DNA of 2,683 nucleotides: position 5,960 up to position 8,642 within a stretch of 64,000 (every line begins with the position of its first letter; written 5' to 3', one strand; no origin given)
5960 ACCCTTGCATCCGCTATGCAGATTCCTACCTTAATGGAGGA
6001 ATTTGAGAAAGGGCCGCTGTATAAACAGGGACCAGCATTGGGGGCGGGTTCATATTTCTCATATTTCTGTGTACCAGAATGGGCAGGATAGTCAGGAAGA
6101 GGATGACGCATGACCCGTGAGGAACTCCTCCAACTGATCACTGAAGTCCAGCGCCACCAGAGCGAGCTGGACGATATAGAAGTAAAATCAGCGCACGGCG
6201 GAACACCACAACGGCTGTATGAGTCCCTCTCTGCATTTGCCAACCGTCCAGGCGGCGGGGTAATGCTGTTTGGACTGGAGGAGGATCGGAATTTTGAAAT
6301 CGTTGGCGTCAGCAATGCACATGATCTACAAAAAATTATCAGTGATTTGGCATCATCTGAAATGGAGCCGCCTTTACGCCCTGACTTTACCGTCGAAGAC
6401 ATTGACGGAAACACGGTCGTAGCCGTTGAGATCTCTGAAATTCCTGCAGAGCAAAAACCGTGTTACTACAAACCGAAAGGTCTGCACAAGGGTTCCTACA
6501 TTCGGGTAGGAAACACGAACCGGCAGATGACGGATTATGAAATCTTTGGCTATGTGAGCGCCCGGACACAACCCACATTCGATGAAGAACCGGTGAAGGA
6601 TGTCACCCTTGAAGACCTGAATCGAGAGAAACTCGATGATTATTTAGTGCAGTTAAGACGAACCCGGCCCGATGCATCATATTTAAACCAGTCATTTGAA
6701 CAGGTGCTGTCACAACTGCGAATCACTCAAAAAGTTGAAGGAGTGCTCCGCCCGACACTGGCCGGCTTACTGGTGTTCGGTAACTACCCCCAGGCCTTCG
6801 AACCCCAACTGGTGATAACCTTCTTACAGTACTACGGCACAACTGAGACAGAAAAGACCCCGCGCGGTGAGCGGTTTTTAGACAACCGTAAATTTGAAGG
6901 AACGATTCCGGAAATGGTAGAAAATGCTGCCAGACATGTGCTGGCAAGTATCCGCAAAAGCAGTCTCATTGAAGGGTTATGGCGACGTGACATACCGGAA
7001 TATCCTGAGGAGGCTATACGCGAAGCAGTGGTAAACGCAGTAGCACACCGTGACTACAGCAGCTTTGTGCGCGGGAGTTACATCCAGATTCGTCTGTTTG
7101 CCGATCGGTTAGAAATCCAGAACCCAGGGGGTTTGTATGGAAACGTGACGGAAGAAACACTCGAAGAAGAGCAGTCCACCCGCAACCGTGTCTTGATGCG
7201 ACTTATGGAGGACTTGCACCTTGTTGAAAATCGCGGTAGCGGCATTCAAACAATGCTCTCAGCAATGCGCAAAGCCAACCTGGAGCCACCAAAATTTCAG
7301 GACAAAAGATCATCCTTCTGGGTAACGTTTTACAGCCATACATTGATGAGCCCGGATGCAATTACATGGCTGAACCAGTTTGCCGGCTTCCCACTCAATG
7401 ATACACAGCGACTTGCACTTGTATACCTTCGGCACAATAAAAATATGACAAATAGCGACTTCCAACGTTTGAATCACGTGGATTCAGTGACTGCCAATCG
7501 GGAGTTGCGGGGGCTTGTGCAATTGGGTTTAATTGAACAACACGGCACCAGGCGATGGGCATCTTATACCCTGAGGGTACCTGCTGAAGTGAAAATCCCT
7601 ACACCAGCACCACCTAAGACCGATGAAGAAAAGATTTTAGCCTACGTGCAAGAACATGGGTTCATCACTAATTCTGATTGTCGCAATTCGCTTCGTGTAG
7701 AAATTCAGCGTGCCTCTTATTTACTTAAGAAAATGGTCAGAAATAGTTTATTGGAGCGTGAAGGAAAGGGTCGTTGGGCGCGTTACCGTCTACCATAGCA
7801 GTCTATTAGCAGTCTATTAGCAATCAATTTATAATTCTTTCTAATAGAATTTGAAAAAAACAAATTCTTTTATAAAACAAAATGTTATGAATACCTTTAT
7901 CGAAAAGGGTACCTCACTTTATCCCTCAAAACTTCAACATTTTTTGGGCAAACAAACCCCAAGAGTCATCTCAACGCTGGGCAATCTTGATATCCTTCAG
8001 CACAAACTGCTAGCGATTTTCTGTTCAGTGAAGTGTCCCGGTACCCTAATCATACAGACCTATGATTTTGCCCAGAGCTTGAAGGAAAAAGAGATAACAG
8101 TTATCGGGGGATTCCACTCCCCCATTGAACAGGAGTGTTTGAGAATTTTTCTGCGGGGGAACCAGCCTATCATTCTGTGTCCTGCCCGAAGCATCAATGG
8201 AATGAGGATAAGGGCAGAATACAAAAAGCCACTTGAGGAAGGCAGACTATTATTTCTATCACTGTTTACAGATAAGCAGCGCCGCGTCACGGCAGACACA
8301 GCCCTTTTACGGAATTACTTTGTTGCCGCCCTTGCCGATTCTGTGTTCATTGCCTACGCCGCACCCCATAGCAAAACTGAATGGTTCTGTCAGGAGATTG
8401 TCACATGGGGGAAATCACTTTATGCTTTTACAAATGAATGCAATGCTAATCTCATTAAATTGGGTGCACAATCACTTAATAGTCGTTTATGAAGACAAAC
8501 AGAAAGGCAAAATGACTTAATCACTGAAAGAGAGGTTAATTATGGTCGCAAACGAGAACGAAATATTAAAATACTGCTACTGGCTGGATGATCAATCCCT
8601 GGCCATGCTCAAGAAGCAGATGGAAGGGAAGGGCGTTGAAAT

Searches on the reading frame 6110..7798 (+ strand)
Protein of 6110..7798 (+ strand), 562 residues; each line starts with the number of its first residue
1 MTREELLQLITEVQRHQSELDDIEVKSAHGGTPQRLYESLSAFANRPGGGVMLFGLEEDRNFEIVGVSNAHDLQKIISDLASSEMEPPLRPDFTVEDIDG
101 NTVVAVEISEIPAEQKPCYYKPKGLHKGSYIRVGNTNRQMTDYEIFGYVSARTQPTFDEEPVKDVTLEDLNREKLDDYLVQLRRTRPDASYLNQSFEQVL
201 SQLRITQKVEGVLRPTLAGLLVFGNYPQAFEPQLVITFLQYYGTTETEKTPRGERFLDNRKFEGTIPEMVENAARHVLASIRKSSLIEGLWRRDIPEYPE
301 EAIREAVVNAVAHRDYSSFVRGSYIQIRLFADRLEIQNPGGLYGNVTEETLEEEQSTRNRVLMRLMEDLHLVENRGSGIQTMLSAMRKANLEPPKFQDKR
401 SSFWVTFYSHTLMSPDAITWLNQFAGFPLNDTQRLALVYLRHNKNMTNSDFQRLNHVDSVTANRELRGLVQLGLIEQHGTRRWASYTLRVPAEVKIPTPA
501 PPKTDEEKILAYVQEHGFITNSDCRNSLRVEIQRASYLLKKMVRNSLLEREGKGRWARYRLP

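Call 3: search_protein_families(library=pfam, proteins=[window:6110-7798:+], max_evalue=0.01)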
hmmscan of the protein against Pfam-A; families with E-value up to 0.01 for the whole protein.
window:6110-7798:+ (562 aa): 5 families
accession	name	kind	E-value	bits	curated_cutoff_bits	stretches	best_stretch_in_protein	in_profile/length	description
PF13749.12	HATPase_c_4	-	3.5e-29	101.1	26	1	322-407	1-89/89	Putative ATP-dependent DNA helicase recG C-terminal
PF04326.19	SLFN_AlbA_2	-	8.6e-19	68.7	25.3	1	21-141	3-118/118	Schlafen, AlbA_2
PF01047.28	MarR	-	4.8e-07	30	24.6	1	429-476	1-48/59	MarR family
PF12802.13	MarR_2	-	4.7e-05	23.9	27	0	429-478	3-53/61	MarR family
PF22168.2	DIP2311-like_C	-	0.0011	19.7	27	0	432-488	6-62/63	Transcriptional regulator DIP2311-like, C-terminal domain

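Call 4: search_protein_families(library=padloc, proteins=[window:6110-7798:+], max_evalue=0.01)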
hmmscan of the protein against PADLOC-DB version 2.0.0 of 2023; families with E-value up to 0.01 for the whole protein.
window:6110-7798:+ (562 aa): 7 families
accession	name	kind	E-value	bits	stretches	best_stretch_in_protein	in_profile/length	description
PDLC02394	pAgo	-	6.5e-25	85.1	1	33-410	54-437/1121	-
PDLC02402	Aga_SIR2-PNTD1-PNTD2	-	3.9e-19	66.3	1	151-390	305-543/876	Class I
PDLC02418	Aga_SIR2-Kinase-PNTD1-PNTD2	-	6.6e-13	45.7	1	156-354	169-373/756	Class I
PDLC01879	CARF3--CARF_TM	-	0.00024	18.8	0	432-489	159-210/222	-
PDLC03963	SoFic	-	0.00098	16.6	0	434-482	296-345/361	-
PDLC01857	CARF3--CARF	-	0.0061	14.2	0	419-482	118-180/201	-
PDLC04368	PDC-M05A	-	0.0062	14.4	0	433-483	17-67/201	-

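Call 5: search_protein_families(library=ncbifam, proteins=[window:6110-7798:+], max_evalue=0.01)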
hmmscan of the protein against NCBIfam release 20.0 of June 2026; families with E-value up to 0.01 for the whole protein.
window:6110-7798:+ (562 aa): 1 family
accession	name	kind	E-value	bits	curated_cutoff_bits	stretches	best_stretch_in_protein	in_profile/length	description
NF033788.1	HTH_metalloreg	subfamily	6.2e-06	25.9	55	0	508-561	15-68/77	metalloregulator ArsR/SmtB family transcription factor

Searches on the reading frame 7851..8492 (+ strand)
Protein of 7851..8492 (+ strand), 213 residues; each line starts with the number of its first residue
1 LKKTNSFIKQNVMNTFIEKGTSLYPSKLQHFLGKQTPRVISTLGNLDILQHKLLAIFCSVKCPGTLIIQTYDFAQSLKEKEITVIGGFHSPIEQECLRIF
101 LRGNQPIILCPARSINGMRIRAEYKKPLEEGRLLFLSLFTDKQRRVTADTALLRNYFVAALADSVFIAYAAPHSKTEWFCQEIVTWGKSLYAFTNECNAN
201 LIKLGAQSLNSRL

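Call 3: search_protein_families(library=pfam, proteins=[window:7851-8492:+], max_evalue=0.01)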
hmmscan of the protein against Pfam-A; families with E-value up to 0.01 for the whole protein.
window:7851-8492:+ (213 aa): 1 family
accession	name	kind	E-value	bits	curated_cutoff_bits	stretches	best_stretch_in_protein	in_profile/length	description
PF02481.21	DNA_processg_A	-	3.4e-11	43.2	29.6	1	15-198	8-192/212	DNA recombination-mediator protein A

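Call 4: search_protein_families(library=padloc, proteins=[window:7851-8492:+], max_evalue=0.01)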
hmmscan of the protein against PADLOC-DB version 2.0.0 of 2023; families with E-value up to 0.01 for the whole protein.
window:7851-8492:+ (213 aa): 1 family
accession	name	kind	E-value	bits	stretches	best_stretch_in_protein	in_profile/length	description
PDLC03927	PsyrA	-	6.3e-18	63.1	1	19-171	99-250/398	-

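Call 5: search_protein_families(library=ncbifam, proteins=[window:7851-8492:+], max_evalue=0.01)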
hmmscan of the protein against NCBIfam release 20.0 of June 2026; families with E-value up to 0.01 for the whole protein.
window:7851-8492:+ (213 aa): 1 family
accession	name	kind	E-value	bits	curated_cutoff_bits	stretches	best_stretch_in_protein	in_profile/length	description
TIGR00732.1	dprA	equivalog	2.4e-10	40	191.15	1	13-199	8-193/220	DNA-processing protein DprA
